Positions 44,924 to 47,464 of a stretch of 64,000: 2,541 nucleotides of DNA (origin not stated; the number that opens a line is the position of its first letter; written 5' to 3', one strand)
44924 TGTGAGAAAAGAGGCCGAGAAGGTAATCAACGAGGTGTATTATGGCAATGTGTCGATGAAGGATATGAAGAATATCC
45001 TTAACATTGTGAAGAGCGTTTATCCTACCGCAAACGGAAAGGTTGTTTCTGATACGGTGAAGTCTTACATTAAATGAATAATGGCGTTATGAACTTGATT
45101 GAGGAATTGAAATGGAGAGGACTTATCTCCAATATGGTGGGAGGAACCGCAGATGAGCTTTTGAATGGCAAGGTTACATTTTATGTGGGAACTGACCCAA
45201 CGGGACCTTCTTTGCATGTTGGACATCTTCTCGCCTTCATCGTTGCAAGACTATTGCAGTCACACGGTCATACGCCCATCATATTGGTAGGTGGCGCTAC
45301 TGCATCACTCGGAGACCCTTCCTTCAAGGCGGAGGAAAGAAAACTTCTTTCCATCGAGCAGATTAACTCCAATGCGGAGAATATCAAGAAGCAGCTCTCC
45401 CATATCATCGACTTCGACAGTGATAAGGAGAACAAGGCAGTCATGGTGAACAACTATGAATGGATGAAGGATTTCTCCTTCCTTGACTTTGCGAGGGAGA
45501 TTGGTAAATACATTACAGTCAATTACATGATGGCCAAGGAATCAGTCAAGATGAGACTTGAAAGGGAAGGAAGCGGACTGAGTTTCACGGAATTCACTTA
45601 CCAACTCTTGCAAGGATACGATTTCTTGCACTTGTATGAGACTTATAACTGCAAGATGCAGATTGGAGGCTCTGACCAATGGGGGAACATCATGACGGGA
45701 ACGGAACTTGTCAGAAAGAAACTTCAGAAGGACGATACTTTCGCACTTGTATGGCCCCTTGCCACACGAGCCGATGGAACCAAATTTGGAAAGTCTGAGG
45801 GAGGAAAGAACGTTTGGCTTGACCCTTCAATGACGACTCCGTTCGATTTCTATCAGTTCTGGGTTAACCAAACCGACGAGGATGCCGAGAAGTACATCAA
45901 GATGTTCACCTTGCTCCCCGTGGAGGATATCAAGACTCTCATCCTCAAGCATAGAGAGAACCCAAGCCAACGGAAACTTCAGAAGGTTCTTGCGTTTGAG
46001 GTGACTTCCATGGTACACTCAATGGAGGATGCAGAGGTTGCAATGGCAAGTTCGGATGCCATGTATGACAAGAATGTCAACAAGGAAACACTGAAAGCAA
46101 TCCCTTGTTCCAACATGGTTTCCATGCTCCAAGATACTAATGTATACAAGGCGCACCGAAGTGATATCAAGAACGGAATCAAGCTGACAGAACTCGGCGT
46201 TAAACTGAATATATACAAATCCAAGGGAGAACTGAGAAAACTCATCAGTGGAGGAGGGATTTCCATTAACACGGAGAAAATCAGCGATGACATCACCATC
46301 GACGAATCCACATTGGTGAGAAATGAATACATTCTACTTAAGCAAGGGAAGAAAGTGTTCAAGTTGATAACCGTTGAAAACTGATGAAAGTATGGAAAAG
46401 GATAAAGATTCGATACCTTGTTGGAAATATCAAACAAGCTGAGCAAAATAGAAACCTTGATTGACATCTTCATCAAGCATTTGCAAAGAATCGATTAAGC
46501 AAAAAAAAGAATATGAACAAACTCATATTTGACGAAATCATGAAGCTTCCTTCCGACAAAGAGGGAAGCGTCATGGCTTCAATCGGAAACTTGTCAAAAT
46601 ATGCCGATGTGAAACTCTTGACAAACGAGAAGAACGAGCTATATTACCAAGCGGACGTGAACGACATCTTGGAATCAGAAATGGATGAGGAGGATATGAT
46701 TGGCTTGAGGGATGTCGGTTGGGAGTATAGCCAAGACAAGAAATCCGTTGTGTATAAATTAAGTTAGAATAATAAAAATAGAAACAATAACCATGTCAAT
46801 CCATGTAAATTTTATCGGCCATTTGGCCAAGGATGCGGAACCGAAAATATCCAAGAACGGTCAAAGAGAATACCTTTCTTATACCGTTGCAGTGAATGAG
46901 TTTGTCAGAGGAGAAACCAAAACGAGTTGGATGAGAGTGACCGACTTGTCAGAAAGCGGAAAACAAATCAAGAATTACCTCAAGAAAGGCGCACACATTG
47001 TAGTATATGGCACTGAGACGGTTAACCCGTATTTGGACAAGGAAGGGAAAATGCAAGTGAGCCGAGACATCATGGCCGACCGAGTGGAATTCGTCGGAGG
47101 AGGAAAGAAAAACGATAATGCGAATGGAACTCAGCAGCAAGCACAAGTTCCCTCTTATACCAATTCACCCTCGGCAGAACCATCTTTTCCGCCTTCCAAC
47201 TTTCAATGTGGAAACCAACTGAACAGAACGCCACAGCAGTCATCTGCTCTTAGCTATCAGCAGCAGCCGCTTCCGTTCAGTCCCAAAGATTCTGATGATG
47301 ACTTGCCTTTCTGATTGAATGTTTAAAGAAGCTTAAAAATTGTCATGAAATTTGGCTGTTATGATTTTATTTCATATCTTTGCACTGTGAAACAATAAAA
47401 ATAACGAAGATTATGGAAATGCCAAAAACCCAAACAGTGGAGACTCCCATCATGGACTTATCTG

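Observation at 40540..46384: Phage-encoded translation module: IF-3, YqeY/GatB-like protein, TyrRS adjacent to tRNA island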

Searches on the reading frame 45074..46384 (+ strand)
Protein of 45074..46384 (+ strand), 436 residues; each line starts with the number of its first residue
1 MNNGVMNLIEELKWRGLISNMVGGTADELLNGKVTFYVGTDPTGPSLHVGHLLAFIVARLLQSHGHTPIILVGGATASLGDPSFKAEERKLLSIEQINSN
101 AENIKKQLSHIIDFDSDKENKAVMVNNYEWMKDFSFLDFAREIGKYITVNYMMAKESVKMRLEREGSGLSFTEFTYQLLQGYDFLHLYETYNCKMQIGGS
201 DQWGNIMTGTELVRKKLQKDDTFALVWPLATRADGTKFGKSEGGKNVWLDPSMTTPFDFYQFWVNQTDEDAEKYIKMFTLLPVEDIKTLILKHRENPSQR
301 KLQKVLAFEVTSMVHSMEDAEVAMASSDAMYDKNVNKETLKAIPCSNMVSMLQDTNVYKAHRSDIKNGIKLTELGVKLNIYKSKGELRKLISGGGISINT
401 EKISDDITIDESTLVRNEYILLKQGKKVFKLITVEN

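Call 4: search_protein_families(library=pfam, proteins=[window:45074-46384:+], max_evalue=0.01)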
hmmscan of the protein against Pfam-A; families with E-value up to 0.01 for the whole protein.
window:45074-46384:+ (436 aa): 2 families
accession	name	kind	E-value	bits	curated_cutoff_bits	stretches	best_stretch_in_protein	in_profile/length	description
PF00579.31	tRNA-synt_1b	-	2.4e-80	270.4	21.1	1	31-331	3-291/292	tRNA synthetases class I (W and Y)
PF22421.1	SYY_C-terminal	-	4.9e-10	39.6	27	1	367-432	17-83/83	Tyrosine--tRNA ligase SYY-like C-terminal domain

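Call 5: search_protein_families(library=ncbifam, proteins=[window:45074-46384:+], max_evalue=0.01)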
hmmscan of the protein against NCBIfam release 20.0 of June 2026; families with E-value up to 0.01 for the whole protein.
window:45074-46384:+ (436 aa): 2 families
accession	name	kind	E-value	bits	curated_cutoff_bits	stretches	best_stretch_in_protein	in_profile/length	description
TIGR00234.1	tyrS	equivalog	4.1e-114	381.8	113.8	1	6-434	4-405/406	tyrosine--tRNA ligase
NF008927.0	PRK12285.1-4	equivalog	0.0075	15.3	478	0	34-65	74-104/385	tryptophan--tRNA ligase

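Call 12: find_related_loci(query=window:45074-46384:+, collection=viral_contigs, flank=10000)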
Query window:45074-46384:+ (436 aa) in viral_contigs; peptide patterns used: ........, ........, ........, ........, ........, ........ (x = any residue, [..] = any of these).
17 stretches matched a pattern; 9 encode a relative of the query (tblastn E <= 1e-3); 9 distinct loci.
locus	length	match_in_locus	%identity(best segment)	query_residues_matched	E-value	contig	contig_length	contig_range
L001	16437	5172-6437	53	8-435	6e-153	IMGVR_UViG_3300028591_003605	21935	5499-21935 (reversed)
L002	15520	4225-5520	53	1-434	1e-150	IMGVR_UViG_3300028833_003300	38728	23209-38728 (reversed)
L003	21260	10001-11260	52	8-436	2e-146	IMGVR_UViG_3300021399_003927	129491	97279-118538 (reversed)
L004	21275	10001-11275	50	8-434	3e-141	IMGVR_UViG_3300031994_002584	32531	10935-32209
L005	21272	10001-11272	50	8-432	1e-138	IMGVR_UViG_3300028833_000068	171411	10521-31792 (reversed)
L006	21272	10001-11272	50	8-432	1e-138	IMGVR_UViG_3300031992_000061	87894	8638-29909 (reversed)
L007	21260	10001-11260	52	8-436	4e-146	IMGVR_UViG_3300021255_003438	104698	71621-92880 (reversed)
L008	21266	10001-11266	52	8-434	1e-143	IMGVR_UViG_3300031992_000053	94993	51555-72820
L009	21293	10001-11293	50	1-433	8e-137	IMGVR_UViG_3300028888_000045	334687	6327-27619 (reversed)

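Call 22: search_solved_structures(query=window:45074-46384:+, max_evalue=1e-10, show_alignments=1)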
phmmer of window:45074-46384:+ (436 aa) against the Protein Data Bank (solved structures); distinct sequences matched with E-value up to 1e-10: 26.
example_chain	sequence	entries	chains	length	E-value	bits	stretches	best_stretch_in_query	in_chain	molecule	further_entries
6n0w_A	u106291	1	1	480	3.7e-128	431.3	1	8-432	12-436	Tyrosine--tRNA ligase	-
1jii_A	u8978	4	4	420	2e-104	353.2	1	8-432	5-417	tyrosyl-tRNA synthetase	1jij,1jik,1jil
2ts1_A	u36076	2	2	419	1.8e-103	350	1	6-432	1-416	TYROSYL-TRNA SYNTHETASE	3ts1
6hb5_A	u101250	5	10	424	8.4e-102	344.5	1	6-432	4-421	Tyrosine--tRNA ligase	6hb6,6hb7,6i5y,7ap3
1tya_E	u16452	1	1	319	4e-98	332.4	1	6-320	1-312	TYROSYL-tRNA SYNTHETASE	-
1tyd_E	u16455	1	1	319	1e-97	331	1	6-320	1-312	TYROSYL-tRNA SYNTHETASE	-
1tyb_E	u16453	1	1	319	1.4e-97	330.6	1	6-320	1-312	TYROSYL-tRNA SYNTHETASE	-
4ts1_A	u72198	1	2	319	1.6e-97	330.5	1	6-319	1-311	TYROSYL-tRNA SYNTHETASE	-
1tyc_A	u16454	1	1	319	2e-97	330.1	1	6-320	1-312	TYROSYL-tRNA SYNTHETASE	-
4oud_A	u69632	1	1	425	1.1e-96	327.6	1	6-432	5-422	Tyrosyl-tRNA synthetase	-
1x8x_A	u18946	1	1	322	6.4e-95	321.9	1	6-323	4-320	Tyrosyl-tRNA synthetase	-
1vbm_A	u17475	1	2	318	1.5e-94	320.6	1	7-323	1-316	Tyrosyl-tRNA synthetase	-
6otj_A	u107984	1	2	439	2.7e-93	316.5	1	6-399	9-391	Tyrosine--tRNA ligase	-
1wq3_A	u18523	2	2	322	1.1e-92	314.5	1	6-323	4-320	Tyrosyl-tRNA synthetase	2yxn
1wq4_A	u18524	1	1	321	1.2e-92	314.4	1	6-323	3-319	Tyrosyl-tRNA synthetase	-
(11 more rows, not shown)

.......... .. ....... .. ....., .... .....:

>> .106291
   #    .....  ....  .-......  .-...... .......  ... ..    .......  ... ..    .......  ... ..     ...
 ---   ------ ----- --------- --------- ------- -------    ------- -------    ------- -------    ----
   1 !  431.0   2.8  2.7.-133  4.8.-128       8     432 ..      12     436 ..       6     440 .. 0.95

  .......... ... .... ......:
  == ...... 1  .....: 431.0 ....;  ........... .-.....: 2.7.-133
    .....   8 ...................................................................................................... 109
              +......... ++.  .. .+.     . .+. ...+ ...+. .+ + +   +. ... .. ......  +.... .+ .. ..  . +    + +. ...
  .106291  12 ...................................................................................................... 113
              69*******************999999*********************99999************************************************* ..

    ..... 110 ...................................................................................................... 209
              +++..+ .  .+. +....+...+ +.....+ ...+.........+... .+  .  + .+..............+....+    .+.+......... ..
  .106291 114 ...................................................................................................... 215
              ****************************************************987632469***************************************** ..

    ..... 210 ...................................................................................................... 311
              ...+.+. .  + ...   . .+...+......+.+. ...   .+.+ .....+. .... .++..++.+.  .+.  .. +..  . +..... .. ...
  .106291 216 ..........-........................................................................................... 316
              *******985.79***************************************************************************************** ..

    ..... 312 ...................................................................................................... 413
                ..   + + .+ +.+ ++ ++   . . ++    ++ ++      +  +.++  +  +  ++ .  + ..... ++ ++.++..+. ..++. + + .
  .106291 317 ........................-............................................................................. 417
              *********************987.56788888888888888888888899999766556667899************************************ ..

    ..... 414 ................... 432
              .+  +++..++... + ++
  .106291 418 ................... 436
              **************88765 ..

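Call 35: find_homologous_proteins(query=window:45074-46384:+, max_evalue=1e-20)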
Query window:45074-46384:+ (436 aa): 8000 proteins with E <= 1e-20 among 8000 candidates; the best 120 are listed.
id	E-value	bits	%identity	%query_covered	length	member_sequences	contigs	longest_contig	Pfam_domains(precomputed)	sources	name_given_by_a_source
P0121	2.0e-289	977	100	100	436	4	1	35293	PF22421.2,PF00579.32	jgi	jgi:tyrosyl-tRNA synthetase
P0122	1.9e-280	948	97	99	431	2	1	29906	PF22421.2,PF00579.32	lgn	-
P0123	2.3e-196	671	69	98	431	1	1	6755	PF22421.2,PF00579.32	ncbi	-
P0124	2.4e-196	671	69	98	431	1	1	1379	PF22421.2,PF00579.32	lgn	-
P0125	5.2e-196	670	69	98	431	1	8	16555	PF22421.2,PF00579.32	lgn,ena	-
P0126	5.8e-196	670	69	98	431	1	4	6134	PF22421.2,PF00579.32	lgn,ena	-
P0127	1.9e-195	668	68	98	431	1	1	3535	PF22421.2,PF00579.32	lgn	-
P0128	5.1e-195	666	68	98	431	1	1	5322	PF22421.2,PF00579.32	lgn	-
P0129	2.3e-194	664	69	98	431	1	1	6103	PF22421.2,PF00579.32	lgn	-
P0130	8.6e-194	662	68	98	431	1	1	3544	PF22421.2,PF00579.32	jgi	jgi:tyrosyl-tRNA synthetase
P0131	1.0e-193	662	68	98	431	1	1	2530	PF22421.2,PF00579.32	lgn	-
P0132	1.5e-193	662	68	98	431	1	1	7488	PF22421.2,PF00579.32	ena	-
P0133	5.0e-193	660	68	98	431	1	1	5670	PF22421.2,PF00579.32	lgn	-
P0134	7.1e-193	659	68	98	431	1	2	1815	PF22421.2,PF00579.32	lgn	-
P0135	1.2e-192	659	68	98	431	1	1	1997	PF22421.2,PF00579.32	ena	-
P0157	1.2e-186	639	67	99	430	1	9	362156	PF22421.2,PF00579.32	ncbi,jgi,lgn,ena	jgi:tyrosyl-tRNA synthetase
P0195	2.8e-166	572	60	98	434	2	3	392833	PF22421.2,PF00579.32,PF01479.31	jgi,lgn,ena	-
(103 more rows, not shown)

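Call 57: find_encoding_contigs(protein=P0157, flank=8000, max_places=1)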
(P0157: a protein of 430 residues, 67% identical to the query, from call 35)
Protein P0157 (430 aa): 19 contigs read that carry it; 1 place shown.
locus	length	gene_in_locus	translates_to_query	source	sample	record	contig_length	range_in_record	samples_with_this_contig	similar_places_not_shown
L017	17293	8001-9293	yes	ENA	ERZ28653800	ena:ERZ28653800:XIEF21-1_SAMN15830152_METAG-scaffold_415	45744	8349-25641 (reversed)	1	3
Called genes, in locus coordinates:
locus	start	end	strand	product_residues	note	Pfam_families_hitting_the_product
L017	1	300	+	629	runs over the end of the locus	PF00012:HSP70, PF06723:MreB_Mbl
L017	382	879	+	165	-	PF03013:Pyr_excise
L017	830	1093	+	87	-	-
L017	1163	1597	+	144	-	-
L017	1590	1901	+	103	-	-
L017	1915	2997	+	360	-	PF00226:DnaJ, PF01556:DnaJ_C, PF00684:DnaJ_CXXCXGXG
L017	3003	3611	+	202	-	-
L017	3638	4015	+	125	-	-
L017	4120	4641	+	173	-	PF05198:IF3_N, PF00707:IF3_C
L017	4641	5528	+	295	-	PF04542:Sigma70_r2, PF04545:Sigma70_r4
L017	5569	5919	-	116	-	-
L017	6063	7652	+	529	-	PF11443:DUF2828 (weak), PF25043:DUF7788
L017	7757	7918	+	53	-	-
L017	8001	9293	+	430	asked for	PF00579:tRNA-synt_1b, PF22421:SYY_C-terminal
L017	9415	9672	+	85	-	-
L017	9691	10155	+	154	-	PF00436:SSB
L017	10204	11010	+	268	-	PF02086:MethyltransfD12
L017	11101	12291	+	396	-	PF05816:TelA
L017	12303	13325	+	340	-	-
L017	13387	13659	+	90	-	-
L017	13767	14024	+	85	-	-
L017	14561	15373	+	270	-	-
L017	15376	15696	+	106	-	-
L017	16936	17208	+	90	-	-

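Call 58: find_encoding_contigs(protein=P0195, flank=8000, max_places=1)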
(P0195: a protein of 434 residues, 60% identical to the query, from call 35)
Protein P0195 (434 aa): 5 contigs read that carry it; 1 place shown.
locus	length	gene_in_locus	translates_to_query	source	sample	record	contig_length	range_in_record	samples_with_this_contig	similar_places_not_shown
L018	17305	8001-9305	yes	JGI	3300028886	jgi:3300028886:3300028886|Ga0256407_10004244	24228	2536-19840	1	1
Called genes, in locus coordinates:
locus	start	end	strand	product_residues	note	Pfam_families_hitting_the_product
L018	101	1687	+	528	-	PF11443:DUF2828 (weak), PF25043:DUF7788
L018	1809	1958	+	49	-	-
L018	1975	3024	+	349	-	PF20720:nSTAND3 (faint), PF00004:AAA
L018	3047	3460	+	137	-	-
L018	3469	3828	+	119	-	-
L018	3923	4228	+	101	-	-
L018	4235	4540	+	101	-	-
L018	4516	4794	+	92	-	-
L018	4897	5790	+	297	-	PF13651:EcoRI_methylase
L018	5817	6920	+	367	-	PF03235:GmrSD_N, PF01844:HNH, PF14279:HNH_5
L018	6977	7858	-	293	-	-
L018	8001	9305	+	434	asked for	PF00579:tRNA-synt_1b, PF22421:SYY_C-terminal, PF01479:S4 (faint)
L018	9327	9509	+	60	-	-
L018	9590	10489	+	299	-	PF13651:EcoRI_methylase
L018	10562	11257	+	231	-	PF09414:RNA_ligase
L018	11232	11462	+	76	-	-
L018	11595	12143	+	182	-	-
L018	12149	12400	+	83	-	-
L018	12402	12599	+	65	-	-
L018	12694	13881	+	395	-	PF05816:TelA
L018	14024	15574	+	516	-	-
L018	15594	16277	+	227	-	PF01027:Bax1-I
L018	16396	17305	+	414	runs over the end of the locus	PF12323:HTH_OrfB_IS605, PF01385:OrfB_IS605, PF07282:Cas12f1-like_TNB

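Call 61: search_protein_families(library=phrogs, proteins=[window:45074-46384:+], max_evalue=0.001)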
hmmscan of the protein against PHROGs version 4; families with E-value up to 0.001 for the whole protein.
window:45074-46384:+ (436 aa): 1 family
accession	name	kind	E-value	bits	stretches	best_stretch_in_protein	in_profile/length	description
phrog_9270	-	DNA, RNA and nucleotide metabolism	3.2e-134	449.1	1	6-434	3-419/421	tyrosyl-tRNA synthetase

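Call 71: find_encoding_contigs(protein=P0121, flank=2000, max_places=3)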
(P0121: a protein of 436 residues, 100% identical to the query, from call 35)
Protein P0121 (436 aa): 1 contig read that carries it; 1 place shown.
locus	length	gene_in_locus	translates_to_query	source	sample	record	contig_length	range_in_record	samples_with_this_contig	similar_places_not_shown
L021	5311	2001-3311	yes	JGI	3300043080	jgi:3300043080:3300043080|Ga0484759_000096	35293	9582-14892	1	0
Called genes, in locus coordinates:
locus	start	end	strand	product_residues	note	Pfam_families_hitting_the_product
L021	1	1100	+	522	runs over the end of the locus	PF11443:DUF2828, PF25043:DUF7788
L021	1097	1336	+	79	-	-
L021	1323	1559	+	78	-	-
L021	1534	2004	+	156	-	PF09424:YqeY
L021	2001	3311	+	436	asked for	PF00579:tRNA-synt_1b, PF22421:SYY_C-terminal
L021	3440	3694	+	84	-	-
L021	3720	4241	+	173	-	PF00436:SSB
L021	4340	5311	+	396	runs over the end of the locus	PF05816:TelA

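Call 73: search_dna_similar(query=window:45074-46384:+, collection=phages, mode=protein, max_rows=40, max_evalue=1e-10)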
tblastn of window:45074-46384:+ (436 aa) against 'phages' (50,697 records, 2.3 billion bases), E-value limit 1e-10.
Records with a match: 48; places in all: 48; records where one place covers at least 80% of the query: 36.
Best place of each record, by identity: 60-80% 1; <60% 47.
By first word of the organism name: Bacteriophage 19; Erwinia 7; Yersinia 4; Listeria 3; Enterococcus 2; Staphylococcus 2; Cronobacter 2; Serratia 2; Pectobacterium 2; Acinetobacter 2; and 3 more.
By host as written in the record: - 25; Listeria monocytogenes 3; Erwinia amylovora 3; Erwinia amylovora SNUABM_01 3; Enterococcus faecalis 2; Cronobacter sakazakii 2; Serratia marcescens UCC2017 2; Pectobacterium carotovorum subsp. carotovorum strain CBBL19-1-37 2; and 6 more.
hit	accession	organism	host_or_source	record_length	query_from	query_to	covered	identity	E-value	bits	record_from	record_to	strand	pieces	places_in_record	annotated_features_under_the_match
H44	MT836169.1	Bacteriophage sp.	human fecal samples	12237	6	432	98%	52.8%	4e-143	456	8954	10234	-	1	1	record has no annotation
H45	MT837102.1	Bacteriophage sp.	human fecal samples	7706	6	435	99%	50.8%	3e-138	442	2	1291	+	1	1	record has no annotation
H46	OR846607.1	Enterococcus phage Efs 1-1-1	Enterococcus faecalis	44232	5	432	98%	43.0%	2e-106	351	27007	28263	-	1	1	record has no annotation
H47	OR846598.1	Enterococcus phage Efs 1-1-1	Enterococcus faecalis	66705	1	434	100%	40.9%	2e-92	310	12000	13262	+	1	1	record has no annotation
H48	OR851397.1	Salmonella phage S.Kent 1-2-1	Salmonella enterica subsp. enterica ...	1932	7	433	98%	41.5%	7e-107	334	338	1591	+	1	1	record has no annotation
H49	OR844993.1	Staphylococcus phage SA 1306 Kay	Staphylococcus aureus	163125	8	435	98%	41.3%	5e-103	341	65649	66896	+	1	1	record has no annotation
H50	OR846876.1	Listeria phage LM 4-11-1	Listeria monocytogenes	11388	6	434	98%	40.0%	6e-91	306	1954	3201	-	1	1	record has no annotation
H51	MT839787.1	Bacteriophage sp.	human fecal samples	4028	6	405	92%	42.3%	2e-97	323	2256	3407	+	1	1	record has no annotation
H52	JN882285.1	Cronobacter phage vB_CsaM_GAP32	Cronobacter sakazakii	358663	11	432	97%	39.0%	1e-76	265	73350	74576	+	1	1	tyrosyl-tRNA synthetase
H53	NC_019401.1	Cronobacter phage vB_CsaM_GAP32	Cronobacter sakazakii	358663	11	432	97%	39.0%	1e-76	265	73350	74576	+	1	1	tyrosyl-tRNA synthetase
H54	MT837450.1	Bacteriophage sp.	human fecal samples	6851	6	405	92%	41.0%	5e-91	306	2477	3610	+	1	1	record has no annotation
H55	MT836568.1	Bacteriophage sp.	human fecal samples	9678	6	435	99%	38.1%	4e-90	304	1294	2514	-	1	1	record has no annotation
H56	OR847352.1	Listeria phage LM 4-11-1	Listeria monocytogenes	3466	6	321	72%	51.7%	8e-100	327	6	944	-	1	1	record has no annotation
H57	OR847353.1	Listeria phage LM 4-11-1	Listeria monocytogenes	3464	6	321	72%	51.4%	3e-99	325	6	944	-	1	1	record has no annotation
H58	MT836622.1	Bacteriophage sp.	human fecal samples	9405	6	405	92%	40.5%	3e-89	301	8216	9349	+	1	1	record has no annotation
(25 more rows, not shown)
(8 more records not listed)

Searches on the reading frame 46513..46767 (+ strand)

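Call 4: search_protein_families(library=pfam, proteins=[window:46513-46767:+], max_evalue=0.01)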
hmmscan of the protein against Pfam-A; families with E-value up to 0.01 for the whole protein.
window:46513-46767:+ (84 aa): 1 family
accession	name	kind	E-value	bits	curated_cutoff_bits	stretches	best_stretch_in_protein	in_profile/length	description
PF11979.13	SARA_C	-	0.0034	16.9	25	1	5-55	96-146/353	Smad anchor for receptor activation-like, C-terminal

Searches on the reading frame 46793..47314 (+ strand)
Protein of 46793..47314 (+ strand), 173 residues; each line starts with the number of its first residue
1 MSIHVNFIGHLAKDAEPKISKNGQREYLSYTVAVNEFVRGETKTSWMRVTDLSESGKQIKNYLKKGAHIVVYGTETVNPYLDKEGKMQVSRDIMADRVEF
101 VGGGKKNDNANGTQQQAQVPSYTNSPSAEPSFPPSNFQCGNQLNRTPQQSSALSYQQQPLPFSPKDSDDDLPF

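Call 4: search_protein_families(library=pfam, proteins=[window:46793-47314:+], max_evalue=0.01)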
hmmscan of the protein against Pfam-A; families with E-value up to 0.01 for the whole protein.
window:46793-47314:+ (173 aa): 1 family
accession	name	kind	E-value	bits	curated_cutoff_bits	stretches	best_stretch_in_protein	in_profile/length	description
PF00436.31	SSB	-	1e-13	51.6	26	1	5-101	4-104/104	Single-strand binding protein family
